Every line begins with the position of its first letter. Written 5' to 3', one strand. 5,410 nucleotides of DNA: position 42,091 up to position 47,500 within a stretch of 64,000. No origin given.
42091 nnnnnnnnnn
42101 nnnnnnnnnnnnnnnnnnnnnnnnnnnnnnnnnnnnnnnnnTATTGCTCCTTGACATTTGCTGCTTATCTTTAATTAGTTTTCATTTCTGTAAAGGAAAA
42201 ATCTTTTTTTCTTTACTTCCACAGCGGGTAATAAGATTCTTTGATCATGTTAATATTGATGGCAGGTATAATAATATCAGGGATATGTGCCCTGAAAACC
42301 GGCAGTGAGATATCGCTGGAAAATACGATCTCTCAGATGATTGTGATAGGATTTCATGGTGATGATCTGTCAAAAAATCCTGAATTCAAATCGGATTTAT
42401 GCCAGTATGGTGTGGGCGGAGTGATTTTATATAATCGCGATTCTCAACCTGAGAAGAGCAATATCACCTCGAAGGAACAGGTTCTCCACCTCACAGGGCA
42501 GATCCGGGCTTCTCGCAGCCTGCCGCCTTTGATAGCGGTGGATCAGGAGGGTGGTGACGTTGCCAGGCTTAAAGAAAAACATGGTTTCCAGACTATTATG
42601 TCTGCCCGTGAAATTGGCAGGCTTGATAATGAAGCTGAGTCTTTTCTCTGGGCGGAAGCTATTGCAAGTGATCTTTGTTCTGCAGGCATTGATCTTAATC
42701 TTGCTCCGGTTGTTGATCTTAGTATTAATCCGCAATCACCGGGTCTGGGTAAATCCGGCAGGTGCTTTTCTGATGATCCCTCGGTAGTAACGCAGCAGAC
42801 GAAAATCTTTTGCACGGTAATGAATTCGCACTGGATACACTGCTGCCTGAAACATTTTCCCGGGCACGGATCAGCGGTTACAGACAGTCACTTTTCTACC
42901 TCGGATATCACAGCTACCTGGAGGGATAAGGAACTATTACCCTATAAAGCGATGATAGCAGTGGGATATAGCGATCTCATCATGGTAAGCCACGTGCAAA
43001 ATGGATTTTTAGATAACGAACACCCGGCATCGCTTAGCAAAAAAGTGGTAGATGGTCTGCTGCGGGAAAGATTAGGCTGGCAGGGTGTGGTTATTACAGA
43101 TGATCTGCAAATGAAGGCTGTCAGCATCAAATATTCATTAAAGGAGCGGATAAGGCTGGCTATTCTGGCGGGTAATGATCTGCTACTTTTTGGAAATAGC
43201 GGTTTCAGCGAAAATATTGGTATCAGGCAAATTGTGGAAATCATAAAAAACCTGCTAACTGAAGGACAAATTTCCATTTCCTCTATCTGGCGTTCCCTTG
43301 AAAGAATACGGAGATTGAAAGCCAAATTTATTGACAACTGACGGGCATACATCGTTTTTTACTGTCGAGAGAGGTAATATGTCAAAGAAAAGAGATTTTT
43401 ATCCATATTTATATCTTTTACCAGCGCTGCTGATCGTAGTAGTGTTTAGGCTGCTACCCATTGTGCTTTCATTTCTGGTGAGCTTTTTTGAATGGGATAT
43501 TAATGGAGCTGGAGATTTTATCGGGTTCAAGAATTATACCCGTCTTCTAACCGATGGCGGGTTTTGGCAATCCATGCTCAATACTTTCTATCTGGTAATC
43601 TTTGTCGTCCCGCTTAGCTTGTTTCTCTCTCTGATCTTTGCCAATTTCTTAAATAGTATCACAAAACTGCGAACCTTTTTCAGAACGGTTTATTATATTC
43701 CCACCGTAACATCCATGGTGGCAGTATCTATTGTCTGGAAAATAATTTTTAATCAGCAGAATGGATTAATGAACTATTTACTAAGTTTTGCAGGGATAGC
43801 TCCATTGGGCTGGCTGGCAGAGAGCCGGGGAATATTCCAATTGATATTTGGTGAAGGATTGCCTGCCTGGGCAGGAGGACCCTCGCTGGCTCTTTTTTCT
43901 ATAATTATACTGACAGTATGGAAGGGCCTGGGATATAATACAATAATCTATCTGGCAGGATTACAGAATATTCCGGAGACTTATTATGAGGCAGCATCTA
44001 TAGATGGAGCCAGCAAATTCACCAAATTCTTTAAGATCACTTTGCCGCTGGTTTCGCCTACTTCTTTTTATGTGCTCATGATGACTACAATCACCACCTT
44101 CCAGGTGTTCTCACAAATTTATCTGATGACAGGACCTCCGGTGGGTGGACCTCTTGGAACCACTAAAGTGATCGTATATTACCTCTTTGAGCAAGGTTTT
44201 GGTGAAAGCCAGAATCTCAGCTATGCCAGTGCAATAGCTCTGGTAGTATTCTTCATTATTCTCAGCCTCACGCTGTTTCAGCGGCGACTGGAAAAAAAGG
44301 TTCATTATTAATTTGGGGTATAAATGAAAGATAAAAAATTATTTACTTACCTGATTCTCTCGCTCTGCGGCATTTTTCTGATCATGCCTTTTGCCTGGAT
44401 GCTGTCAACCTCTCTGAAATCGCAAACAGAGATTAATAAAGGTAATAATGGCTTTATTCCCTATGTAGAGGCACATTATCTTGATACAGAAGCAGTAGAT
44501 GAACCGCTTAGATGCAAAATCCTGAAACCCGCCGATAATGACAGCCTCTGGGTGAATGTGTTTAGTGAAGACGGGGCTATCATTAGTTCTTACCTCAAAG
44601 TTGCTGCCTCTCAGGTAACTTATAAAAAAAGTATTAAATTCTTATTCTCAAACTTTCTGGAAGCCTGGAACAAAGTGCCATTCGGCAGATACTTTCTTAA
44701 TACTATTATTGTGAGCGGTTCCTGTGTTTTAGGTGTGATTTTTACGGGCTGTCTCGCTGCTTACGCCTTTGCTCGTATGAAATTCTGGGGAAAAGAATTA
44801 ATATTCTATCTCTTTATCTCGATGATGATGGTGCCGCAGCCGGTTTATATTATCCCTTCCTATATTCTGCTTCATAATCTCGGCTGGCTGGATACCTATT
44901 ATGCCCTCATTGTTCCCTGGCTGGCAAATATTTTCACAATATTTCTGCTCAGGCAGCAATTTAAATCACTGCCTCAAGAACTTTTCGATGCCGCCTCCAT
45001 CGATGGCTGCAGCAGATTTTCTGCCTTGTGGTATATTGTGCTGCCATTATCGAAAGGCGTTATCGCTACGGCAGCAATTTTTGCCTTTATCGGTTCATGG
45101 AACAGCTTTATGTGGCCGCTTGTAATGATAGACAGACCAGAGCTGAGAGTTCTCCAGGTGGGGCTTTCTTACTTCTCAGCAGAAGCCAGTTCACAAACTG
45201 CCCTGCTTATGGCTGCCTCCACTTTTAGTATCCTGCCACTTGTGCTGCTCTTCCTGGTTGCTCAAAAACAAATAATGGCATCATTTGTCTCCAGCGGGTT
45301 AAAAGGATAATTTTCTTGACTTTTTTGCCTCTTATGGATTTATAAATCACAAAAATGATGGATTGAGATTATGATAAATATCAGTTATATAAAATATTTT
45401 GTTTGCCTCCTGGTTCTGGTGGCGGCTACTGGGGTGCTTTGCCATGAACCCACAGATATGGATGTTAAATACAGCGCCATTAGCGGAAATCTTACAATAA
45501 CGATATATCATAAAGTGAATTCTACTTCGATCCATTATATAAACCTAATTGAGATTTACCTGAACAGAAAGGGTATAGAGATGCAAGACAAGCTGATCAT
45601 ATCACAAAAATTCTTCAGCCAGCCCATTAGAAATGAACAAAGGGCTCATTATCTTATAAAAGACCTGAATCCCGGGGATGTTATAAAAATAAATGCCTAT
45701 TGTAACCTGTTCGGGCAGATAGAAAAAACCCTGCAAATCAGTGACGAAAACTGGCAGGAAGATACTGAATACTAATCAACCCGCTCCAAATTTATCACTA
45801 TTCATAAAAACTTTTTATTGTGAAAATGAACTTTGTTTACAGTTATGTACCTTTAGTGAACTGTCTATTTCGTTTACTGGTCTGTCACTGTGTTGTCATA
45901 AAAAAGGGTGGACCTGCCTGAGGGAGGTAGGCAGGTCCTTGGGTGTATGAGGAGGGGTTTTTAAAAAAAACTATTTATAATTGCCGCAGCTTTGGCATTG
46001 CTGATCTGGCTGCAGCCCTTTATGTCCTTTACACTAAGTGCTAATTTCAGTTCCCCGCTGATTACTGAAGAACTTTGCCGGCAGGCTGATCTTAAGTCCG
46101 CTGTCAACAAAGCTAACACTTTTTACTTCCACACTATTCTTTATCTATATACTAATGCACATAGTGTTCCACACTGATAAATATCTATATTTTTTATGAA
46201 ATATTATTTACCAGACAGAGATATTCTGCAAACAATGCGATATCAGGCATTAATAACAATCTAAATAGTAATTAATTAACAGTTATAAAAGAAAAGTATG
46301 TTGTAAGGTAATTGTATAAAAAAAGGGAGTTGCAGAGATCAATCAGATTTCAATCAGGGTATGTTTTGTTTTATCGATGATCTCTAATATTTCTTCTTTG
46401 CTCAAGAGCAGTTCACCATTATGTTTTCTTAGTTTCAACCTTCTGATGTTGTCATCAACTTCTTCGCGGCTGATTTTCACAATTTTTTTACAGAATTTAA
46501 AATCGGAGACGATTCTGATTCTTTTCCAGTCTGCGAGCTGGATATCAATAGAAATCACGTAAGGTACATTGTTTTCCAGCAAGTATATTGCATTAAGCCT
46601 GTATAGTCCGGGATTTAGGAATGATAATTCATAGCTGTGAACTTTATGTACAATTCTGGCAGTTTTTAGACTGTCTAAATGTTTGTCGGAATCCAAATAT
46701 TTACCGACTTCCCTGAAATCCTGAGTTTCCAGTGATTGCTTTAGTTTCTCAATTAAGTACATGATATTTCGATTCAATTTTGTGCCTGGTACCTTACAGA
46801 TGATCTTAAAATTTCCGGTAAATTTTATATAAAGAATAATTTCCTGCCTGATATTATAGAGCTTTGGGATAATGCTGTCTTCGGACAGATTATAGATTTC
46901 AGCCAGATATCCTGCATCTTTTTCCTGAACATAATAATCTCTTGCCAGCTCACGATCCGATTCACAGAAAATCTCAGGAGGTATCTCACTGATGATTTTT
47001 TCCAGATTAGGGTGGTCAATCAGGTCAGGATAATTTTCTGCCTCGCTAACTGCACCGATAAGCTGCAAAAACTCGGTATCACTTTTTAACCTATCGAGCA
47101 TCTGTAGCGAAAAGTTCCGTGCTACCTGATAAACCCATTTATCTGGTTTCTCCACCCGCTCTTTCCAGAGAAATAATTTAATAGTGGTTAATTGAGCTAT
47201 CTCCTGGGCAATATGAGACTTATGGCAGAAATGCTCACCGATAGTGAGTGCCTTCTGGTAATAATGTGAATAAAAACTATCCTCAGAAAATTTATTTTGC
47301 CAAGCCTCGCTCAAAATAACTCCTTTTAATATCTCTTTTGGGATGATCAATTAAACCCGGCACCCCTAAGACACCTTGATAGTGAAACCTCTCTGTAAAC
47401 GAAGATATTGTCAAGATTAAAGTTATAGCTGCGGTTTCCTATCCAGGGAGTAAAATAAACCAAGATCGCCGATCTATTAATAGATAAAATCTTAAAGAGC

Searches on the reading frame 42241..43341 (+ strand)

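Call 38: search_protein_families(library=pfam, proteins=[window:42241-43341:+], max_evalue=0.001)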
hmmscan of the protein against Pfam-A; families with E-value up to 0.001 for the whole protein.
window:42241-43341:+ (366 aa): 1 family
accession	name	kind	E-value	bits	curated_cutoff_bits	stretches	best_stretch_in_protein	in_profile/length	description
PF00933.27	Glyco_hydro_3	-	3.9e-54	184.7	27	1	26-359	2-316/316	Glycosyl hydrolase family 3 N terminal domain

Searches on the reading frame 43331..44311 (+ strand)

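Call 38: search_protein_families(library=pfam, proteins=[window:43331-44311:+], max_evalue=0.001)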
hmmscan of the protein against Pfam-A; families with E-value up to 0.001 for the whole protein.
window:43331-44311:+ (326 aa): 1 family
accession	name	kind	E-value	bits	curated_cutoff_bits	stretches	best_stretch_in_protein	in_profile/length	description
PF00528.27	BPD_transp_1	-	4.8e-15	56.2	26.4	1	97-325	2-183/184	Binding-protein-dependent transport system inner membrane component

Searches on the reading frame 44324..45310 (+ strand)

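Call 38: search_protein_families(library=pfam, proteins=[window:44324-45310:+], max_evalue=0.001)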
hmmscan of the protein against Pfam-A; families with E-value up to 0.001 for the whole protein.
window:44324-45310:+ (328 aa): 1 family
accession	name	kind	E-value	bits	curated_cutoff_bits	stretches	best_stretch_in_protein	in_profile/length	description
PF00528.27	BPD_transp_1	-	8.8e-19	68.4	26.4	1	139-315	2-176/184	Binding-protein-dependent transport system inner membrane component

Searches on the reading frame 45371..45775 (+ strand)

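Call 39: search_protein_families(library=pfam, proteins=[window:45371-45775:+], max_evalue=0.1)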
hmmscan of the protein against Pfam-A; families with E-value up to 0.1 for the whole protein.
window:45371-45775:+ (134 aa): 1 family
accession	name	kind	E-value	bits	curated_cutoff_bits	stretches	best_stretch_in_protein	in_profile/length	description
PF01880.24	Desulfoferrodox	-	0.012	16.6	22.2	1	51-116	38-94/98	Desulfoferrodoxin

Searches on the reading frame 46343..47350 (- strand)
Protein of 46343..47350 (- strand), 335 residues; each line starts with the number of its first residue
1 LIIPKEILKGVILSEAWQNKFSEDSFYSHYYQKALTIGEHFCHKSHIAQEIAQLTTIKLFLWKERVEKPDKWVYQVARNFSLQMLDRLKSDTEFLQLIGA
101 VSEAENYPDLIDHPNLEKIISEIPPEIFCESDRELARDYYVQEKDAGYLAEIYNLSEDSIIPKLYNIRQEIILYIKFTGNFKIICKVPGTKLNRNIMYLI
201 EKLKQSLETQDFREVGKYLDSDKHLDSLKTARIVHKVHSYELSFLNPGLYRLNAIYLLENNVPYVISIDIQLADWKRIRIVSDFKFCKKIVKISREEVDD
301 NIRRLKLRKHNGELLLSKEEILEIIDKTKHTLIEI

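Call 38: search_protein_families(library=pfam, proteins=[window:46343-47350:-], max_evalue=0.001)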
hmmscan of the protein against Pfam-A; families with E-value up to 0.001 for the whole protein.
window:46343-47350:- (335 aa): 1 family
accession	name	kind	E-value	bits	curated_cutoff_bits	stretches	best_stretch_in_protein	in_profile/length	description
PF04542.20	Sigma70_r2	-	0.00096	19.3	24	0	26-88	1-68/71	Sigma-70 region 2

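Call 39: search_protein_families(library=pfam, proteins=[window:46343-47350:-], max_evalue=0.1)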
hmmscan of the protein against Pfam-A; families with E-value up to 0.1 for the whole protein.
window:46343-47350:- (335 aa): 2 families
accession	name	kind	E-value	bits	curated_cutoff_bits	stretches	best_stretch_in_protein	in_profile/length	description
PF04542.20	Sigma70_r2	-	0.00096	19.3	24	1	26-88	1-68/71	Sigma-70 region 2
PF20648.2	DUF6809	-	0.04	15.2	27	0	191-230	28-67/85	Family of unknown function (DUF6809)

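Call 40: search_protein_families(library=ncbifam, proteins=[window:46343-47350:-], max_evalue=0.1)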
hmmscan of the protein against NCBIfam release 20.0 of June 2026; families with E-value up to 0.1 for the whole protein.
window:46343-47350:- (335 aa): 6 families
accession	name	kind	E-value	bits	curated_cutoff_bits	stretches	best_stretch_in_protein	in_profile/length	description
TIGR02985.1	Sig70_bacteroi1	subfamily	4.2e-06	27.1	126.4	1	25-160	5-147/162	RNA polymerase sigma-70 factor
TIGR02937.1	sigma70-ECF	superfamily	0.00036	20.2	42.9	1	24-171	4-161/165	sigma-70 family RNA polymerase sigma factor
NF009178.0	PRK12526.1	equivalog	0.0013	18.3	301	1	33-153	55-184/211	RNA polymerase sigma factor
NF008890.0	PRK11924.1-3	equivalog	0.023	14.1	284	1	48-93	70-115/205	RNA polymerase sigma factor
NF009183.0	PRK12531.1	equivalog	0.052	13.3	353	0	56-152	66-166/194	RNA polymerase sigma factor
NF058625.1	sigma_PG0214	equivalog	0.062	13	130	0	30-92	13-78/170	GFO_1088 family ECF-type sigma factor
